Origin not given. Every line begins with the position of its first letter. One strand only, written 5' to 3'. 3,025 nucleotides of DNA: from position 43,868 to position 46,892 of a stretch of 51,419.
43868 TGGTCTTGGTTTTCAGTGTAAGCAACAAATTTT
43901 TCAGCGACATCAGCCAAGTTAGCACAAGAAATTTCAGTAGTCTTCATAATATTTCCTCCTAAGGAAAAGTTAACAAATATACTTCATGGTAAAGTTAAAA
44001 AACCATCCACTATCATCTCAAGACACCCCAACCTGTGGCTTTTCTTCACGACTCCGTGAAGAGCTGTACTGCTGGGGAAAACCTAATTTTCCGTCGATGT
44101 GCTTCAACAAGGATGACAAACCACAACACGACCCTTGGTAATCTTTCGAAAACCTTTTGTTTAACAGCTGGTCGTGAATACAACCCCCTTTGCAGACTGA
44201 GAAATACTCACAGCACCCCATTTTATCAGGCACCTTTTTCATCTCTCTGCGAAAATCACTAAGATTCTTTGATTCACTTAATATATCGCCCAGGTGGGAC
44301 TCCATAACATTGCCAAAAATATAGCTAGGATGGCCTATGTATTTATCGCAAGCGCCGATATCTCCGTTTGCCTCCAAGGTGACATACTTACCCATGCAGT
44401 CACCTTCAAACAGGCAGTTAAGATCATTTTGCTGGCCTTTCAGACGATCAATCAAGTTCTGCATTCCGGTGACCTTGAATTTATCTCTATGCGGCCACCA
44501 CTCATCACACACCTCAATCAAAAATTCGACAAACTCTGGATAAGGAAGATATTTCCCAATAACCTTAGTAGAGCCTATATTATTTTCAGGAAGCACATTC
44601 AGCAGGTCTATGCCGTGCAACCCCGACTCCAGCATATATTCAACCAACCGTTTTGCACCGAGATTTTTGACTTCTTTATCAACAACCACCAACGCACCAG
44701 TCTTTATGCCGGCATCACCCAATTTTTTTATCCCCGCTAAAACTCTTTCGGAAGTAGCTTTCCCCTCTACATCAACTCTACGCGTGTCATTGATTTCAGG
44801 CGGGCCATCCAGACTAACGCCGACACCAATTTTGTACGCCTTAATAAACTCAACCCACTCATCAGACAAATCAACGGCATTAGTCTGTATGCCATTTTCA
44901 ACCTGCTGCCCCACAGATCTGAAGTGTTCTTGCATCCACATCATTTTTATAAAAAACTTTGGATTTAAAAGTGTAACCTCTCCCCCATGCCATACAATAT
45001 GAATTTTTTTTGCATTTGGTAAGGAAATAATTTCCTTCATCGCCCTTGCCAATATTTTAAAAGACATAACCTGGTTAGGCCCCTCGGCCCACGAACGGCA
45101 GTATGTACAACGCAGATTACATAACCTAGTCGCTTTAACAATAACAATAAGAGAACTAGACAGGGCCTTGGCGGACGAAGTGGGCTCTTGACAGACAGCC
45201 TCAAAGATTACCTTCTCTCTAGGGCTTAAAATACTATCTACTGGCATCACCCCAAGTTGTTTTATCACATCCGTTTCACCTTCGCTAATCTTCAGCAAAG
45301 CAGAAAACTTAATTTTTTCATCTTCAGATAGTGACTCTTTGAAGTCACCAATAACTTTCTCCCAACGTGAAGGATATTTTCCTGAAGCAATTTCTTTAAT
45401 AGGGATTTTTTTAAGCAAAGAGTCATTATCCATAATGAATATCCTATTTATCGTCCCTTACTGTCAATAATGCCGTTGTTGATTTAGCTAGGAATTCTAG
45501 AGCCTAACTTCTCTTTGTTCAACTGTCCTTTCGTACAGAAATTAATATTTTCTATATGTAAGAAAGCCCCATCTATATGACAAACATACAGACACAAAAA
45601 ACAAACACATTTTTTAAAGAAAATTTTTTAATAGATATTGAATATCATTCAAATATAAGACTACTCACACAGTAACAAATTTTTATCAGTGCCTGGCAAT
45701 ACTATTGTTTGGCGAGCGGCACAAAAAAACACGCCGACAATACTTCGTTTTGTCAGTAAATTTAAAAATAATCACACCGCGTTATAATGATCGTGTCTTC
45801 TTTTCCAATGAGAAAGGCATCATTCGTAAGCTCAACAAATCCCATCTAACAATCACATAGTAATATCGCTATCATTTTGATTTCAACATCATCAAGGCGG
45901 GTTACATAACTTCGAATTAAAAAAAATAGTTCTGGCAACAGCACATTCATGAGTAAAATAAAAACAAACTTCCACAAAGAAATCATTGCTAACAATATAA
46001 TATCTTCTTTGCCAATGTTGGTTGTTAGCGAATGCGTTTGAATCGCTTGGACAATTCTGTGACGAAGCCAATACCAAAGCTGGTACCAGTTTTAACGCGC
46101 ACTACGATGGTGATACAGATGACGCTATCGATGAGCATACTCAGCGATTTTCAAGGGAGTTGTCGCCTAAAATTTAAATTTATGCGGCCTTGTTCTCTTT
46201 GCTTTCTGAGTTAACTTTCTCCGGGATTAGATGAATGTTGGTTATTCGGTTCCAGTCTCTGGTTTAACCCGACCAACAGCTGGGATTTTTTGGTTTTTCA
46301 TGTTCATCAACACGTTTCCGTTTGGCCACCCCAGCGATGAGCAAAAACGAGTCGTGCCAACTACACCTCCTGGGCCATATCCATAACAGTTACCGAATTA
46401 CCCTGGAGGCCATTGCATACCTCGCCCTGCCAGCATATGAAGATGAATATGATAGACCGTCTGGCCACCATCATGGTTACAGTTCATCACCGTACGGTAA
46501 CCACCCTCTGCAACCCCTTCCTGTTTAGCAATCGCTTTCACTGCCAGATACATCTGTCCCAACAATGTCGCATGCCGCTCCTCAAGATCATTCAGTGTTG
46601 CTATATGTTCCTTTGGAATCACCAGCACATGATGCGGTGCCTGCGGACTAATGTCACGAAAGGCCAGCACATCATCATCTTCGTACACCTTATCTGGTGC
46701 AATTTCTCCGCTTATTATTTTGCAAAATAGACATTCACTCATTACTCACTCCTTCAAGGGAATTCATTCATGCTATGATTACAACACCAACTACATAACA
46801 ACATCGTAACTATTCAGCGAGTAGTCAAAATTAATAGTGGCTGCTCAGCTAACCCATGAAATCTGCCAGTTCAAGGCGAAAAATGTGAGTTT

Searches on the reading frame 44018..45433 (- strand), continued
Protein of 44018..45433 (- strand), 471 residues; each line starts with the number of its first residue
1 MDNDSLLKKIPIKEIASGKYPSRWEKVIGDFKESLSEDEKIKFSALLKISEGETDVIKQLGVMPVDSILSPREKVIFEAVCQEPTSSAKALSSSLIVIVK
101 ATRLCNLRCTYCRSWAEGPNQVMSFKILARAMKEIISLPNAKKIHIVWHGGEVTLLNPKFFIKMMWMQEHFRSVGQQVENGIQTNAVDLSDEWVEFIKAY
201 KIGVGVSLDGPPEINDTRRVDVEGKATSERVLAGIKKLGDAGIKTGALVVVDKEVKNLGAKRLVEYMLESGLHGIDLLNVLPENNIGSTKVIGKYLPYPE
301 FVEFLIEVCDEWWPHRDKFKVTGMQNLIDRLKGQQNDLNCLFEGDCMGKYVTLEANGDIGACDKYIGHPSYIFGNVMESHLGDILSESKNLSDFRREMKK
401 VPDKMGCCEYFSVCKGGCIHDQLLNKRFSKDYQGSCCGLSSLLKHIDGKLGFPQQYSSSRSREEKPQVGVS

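Call 98: search_protein_families(library=ncbifam, proteins=[P0003, P0006, P0009, P0022, P0111, P0059], max_evalue=1e-100)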
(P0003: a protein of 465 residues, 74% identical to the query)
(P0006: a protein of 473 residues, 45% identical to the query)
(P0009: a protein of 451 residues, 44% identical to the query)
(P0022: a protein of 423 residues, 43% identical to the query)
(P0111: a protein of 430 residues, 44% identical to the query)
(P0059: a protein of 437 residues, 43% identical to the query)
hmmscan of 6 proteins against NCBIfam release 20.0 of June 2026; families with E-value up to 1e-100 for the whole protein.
P0003 (465 aa): 2 families
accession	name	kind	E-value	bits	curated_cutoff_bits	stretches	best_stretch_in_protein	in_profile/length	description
NF041300.1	rSAM_mat_DarW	exception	5.8e-160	532.6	650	1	67-459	2-395/415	radical SAM/SPASM peptide maturase DarW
NF038005.1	rSAM_mat_DarE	equivalog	2.4e-133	445.1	650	1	67-460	35-430/432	darobactin maturation radical SAM/SPASM protein DarE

P0006 (473 aa): 2 families
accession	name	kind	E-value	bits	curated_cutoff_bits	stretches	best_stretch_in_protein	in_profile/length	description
NF041300.1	rSAM_mat_DarW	exception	1.2e-238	791.8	650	1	59-472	1-414/415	radical SAM/SPASM peptide maturase DarW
NF038005.1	rSAM_mat_DarE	equivalog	1.6e-143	478.6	650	1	49-453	24-429/432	darobactin maturation radical SAM/SPASM protein DarE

P0009 (451 aa): 2 families
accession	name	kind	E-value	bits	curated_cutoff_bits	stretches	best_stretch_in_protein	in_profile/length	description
NF041300.1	rSAM_mat_DarW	exception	3.1e-241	800.4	650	1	32-447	1-415/415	radical SAM/SPASM peptide maturase DarW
NF038005.1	rSAM_mat_DarE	equivalog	4.9e-137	457.2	650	1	28-428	30-430/432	darobactin maturation radical SAM/SPASM protein DarE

P0022 (423 aa): 2 families
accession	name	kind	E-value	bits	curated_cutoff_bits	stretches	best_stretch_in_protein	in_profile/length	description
NF041300.1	rSAM_mat_DarW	exception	6e-129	430.5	650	1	29-415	8-398/415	radical SAM/SPASM peptide maturase DarW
NF038005.1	rSAM_mat_DarE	equivalog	1.2e-114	383.5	650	1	29-412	41-429/432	darobactin maturation radical SAM/SPASM protein DarE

P0111 (430 aa): 2 families
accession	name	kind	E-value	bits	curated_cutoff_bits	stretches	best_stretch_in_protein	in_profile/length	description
NF038005.1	rSAM_mat_DarE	equivalog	9.8e-232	769.2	650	1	1-430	1-432/432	darobactin maturation radical SAM/SPASM protein DarE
NF041300.1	rSAM_mat_DarW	exception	2.5e-157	524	650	1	33-428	2-396/415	radical SAM/SPASM peptide maturase DarW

P0059 (437 aa): 2 families
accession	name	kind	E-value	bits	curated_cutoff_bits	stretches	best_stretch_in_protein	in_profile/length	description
NF041300.1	rSAM_mat_DarW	exception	1.3e-136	455.7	650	1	47-433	8-397/415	radical SAM/SPASM peptide maturase DarW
NF038005.1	rSAM_mat_DarE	equivalog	5.5e-125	417.5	650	1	45-433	39-431/432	darobactin maturation radical SAM/SPASM protein DarE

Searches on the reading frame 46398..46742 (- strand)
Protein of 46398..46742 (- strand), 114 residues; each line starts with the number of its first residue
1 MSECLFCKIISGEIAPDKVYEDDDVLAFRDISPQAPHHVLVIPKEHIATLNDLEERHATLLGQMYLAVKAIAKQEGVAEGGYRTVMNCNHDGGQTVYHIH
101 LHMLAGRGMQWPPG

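Call 4: search_protein_families(library=pfam, proteins=[window:46398-46742:-], max_evalue=0.01)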
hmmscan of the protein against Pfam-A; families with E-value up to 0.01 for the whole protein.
window:46398-46742:- (114 aa): 2 families
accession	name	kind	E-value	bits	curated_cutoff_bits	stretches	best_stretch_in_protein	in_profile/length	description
PF11969.13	DcpS_C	-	4.8e-30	104.8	24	1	3-105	1-101/114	Scavenger mRNA decapping enzyme C-term binding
PF01230.28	HIT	-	1.1e-27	96.9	21.5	1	12-108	2-97/98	HIT domain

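Call 5: search_protein_families(library=ncbifam, proteins=[window:46398-46742:-], max_evalue=0.01)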
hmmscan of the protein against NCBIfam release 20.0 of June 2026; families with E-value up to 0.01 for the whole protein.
window:46398-46742:- (114 aa): 3 families
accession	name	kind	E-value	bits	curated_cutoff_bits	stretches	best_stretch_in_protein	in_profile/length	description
NF007965.0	PRK10687.1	equivalog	2.5e-39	134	206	1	3-108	4-109/119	purine nucleoside phosphoramidase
NF045834.1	M_plasma_HinT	exception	1.7e-20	73.7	130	1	5-104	1-99/102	histidine triad protein HinT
NF052622.1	ATPAdlTfActino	equivalog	0.00011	21.8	290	1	23-104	59-140/176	ATP adenylyltransferase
